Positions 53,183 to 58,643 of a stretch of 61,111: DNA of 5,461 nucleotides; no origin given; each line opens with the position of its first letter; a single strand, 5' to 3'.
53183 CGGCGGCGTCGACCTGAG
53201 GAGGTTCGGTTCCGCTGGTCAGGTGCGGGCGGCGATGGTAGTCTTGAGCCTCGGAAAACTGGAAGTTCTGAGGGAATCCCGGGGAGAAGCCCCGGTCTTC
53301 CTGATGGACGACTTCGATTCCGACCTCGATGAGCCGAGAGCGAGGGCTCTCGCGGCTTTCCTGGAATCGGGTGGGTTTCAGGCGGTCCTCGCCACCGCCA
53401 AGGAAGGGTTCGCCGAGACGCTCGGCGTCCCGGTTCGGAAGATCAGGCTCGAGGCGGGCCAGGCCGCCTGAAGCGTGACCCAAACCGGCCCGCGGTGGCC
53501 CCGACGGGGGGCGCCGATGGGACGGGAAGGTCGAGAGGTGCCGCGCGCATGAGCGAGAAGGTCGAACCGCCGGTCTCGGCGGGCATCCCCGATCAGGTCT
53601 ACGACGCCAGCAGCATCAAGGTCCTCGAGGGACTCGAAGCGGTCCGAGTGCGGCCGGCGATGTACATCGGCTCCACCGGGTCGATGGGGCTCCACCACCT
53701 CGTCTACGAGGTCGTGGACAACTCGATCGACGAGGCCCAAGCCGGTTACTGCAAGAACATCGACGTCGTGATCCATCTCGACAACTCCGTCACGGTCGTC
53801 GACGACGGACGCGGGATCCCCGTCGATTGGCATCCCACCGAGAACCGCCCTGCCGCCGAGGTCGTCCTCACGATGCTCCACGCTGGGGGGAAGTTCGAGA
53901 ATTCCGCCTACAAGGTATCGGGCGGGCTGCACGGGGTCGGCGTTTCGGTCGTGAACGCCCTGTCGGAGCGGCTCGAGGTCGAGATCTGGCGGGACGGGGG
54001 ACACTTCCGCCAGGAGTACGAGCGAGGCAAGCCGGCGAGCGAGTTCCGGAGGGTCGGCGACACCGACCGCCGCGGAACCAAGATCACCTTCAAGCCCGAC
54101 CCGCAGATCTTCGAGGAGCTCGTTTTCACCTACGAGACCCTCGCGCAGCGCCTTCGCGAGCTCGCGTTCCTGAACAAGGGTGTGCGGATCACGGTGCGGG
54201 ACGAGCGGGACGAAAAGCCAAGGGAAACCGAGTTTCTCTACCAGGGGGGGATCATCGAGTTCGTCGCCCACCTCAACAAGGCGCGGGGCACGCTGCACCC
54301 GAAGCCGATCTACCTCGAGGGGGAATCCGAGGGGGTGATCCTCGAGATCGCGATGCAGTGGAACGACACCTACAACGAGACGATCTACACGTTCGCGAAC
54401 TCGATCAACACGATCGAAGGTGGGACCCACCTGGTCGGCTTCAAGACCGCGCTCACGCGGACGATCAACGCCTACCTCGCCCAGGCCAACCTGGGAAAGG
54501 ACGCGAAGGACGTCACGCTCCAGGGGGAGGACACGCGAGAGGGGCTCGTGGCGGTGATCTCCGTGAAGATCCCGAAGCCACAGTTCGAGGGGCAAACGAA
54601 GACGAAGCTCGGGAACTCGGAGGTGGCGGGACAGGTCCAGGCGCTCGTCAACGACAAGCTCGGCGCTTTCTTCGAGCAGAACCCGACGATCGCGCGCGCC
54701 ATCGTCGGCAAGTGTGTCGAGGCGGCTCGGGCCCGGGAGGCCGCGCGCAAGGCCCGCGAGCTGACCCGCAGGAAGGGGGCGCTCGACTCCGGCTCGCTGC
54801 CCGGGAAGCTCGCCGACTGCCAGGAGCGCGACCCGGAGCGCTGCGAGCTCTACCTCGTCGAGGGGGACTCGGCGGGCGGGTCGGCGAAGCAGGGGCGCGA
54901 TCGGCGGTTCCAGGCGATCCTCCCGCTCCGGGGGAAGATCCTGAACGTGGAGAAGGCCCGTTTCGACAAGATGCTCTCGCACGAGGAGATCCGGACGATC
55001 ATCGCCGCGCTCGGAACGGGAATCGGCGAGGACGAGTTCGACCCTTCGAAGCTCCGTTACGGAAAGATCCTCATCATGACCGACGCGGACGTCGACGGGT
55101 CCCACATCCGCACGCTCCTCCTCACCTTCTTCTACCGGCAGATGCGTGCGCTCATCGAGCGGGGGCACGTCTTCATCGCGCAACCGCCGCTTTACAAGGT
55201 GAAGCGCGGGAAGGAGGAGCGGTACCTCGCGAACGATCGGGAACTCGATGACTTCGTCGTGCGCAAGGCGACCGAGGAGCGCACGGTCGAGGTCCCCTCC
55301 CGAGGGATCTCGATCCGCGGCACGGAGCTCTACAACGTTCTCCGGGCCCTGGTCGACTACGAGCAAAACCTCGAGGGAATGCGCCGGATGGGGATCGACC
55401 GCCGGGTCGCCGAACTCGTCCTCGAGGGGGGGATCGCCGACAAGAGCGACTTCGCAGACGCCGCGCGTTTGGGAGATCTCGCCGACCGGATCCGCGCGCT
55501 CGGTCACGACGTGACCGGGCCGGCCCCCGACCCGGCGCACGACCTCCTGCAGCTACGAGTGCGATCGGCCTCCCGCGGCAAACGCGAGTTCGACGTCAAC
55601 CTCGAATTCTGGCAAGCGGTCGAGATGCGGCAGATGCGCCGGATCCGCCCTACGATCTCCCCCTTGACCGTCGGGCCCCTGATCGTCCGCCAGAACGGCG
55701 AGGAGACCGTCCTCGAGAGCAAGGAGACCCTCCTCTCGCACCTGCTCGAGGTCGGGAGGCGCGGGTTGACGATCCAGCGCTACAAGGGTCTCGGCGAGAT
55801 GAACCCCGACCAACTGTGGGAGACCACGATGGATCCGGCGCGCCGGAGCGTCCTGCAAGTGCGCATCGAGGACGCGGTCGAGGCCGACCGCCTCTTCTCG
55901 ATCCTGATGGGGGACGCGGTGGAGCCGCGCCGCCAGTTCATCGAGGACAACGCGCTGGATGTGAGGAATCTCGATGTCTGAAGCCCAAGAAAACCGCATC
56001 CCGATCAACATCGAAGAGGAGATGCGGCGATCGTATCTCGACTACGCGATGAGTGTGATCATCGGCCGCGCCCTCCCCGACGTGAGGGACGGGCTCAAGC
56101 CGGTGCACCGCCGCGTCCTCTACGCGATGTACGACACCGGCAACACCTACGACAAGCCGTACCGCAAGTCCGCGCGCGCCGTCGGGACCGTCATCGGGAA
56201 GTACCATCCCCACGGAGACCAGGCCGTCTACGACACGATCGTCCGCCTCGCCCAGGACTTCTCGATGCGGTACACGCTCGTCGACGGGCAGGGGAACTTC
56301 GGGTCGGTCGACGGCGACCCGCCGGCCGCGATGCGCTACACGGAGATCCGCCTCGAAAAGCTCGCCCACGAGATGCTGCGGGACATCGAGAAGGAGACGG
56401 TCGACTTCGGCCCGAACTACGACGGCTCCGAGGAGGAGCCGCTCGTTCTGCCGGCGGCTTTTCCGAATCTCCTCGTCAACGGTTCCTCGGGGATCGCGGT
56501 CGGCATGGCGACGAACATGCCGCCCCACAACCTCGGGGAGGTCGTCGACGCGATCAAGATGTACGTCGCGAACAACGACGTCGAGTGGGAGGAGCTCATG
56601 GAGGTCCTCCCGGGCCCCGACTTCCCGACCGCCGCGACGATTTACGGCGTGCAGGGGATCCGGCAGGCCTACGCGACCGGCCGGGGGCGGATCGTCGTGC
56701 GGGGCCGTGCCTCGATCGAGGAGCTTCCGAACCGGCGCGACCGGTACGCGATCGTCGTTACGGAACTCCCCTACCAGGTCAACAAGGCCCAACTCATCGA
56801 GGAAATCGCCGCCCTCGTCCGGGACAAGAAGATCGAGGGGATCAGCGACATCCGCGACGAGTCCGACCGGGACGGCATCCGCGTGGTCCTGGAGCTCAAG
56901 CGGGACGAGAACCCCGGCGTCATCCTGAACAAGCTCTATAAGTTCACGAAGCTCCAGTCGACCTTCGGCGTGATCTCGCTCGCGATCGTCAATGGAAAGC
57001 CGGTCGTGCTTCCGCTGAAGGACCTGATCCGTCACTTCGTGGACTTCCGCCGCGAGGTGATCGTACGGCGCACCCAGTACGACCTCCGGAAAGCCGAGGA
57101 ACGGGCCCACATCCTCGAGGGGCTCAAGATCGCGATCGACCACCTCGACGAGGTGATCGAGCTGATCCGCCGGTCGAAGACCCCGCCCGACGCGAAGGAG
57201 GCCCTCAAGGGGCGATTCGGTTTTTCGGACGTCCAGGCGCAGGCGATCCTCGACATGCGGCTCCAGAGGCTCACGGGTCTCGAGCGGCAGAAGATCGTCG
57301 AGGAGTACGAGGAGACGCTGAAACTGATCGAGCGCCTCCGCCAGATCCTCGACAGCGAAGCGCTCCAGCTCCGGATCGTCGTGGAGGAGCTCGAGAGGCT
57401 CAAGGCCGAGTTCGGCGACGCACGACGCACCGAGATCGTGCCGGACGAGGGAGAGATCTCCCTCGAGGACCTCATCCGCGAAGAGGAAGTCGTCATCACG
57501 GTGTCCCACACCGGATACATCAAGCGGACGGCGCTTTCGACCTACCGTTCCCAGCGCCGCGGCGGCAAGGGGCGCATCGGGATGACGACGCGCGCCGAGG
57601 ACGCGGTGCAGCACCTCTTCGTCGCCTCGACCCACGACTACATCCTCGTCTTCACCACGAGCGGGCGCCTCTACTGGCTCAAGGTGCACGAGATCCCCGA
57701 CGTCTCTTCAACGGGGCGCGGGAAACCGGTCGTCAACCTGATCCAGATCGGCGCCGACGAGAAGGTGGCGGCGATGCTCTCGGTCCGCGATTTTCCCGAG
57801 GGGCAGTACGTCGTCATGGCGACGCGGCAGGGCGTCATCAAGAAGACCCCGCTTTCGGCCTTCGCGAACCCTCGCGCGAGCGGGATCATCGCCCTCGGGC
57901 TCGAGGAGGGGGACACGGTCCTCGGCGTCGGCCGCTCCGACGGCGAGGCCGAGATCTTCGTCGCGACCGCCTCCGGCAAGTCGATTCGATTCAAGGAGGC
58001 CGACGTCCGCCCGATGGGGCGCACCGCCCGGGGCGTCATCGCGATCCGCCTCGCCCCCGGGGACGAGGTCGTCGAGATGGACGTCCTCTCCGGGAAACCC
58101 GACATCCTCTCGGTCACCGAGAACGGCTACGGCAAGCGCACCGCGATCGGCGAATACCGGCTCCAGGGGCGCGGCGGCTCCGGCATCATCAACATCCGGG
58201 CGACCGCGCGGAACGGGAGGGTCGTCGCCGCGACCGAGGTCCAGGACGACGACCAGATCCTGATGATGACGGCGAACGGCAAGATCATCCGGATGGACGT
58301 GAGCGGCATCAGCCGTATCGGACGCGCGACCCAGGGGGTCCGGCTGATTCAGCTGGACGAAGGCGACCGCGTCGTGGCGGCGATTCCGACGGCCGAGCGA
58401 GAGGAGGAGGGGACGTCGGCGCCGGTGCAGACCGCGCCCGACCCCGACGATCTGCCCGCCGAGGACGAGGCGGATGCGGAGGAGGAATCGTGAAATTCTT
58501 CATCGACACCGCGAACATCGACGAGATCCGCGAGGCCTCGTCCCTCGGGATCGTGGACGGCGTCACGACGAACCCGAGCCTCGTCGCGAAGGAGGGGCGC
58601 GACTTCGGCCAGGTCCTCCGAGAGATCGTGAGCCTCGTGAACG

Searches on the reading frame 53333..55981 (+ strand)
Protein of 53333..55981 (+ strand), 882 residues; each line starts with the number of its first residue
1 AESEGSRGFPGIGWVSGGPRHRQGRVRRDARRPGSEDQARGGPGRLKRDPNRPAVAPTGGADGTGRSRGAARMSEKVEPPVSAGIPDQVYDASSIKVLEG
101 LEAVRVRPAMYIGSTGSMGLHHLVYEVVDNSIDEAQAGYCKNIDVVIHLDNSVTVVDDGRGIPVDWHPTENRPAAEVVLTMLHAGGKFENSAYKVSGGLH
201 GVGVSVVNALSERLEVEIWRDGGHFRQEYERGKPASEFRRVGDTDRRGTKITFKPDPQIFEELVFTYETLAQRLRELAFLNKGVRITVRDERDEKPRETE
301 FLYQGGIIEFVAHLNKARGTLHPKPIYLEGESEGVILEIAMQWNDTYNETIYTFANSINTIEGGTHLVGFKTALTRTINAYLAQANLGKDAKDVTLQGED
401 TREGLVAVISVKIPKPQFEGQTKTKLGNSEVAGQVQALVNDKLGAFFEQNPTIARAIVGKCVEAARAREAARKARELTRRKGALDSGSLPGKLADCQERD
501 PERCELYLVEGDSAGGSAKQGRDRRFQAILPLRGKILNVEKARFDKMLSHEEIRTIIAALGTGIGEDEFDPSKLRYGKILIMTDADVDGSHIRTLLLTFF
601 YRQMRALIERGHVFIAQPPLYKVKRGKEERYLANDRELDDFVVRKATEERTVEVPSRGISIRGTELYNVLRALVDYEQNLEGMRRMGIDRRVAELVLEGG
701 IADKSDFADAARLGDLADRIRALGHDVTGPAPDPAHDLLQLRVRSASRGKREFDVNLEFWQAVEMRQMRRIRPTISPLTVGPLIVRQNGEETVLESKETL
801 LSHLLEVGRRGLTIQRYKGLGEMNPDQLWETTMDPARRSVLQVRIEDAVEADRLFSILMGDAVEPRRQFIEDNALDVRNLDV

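Call 27: search_protein_families(library=pfam, proteins=[window:53333-55981:+], max_evalue=0.001)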
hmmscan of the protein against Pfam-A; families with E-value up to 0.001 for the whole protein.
window:53333-55981:+ (882 aa): 5 families
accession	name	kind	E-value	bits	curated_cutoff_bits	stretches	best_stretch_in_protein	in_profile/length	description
PF00204.31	DNA_gyraseB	-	1.3e-59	201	27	1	306-476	1-172/173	DNA gyrase B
PF00986.26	DNA_gyraseB_C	-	5.3e-31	107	29.8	1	810-871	2-63/63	DNA gyrase B subunit, carboxyl terminus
PF01751.28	Toprim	-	1.7e-19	70.2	23.1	1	505-617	1-95/96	Toprim domain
PF02518.31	HATPase_c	-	2.6e-17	63.7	26.4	1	118-257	4-109/111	Histidine kinase-, DNA gyrase B-, and HSP90-like ATPase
PF21249.2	GyrB_hook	-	0.00019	21.4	23.7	1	619-637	1-19/29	GyrB, hook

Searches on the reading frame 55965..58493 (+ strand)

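Call 27: search_protein_families(library=pfam, proteins=[window:55965-58493:+], max_evalue=0.001)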
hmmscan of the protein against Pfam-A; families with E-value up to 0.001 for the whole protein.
window:55965-58493:+ (842 aa): 2 families
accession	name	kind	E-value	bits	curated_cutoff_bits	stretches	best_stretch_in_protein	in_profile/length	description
PF00521.26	DNA_topoisoIV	-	2.8e-168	560.7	31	1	35-476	1-431/432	DNA gyrase/topoisomerase IV, subunit A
PF03989.18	DNA_gyraseA_C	-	1.5e-74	245.6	27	6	763-809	1-47/48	DNA gyrase C-terminal domain, beta-propeller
